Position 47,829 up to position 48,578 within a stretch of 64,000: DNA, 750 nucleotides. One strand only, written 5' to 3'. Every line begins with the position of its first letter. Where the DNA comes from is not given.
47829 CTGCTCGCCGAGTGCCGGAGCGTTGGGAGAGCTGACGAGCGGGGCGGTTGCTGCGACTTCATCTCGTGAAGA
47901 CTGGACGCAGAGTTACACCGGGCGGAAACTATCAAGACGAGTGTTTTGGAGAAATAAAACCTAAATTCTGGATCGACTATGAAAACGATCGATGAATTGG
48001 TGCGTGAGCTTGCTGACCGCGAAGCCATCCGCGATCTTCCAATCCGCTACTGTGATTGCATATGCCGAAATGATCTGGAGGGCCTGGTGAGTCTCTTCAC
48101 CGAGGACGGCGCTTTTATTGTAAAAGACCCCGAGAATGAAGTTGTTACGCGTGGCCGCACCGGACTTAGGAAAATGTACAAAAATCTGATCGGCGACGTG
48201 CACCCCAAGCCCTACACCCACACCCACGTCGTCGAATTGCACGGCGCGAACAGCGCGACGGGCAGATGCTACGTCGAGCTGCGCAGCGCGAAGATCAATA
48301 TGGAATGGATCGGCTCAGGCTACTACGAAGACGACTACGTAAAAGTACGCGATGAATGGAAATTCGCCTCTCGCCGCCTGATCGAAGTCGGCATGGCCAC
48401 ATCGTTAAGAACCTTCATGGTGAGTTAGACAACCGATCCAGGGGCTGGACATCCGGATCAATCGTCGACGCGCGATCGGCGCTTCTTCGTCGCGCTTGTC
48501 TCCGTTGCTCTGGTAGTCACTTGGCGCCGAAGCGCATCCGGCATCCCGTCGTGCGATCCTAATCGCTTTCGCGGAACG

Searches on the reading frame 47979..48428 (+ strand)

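Call 38: search_protein_families(library=pfam, max_evalue=0.00001, proteins=[window:47979-48428:+])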
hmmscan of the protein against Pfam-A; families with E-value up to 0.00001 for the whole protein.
window:47979-48428:+ (149 aa): 1 family
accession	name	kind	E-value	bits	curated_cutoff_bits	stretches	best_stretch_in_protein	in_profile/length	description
PF13577.12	SnoaL_4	-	6.7e-19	68.6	24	1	9-133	1-126/126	SnoaL-like domain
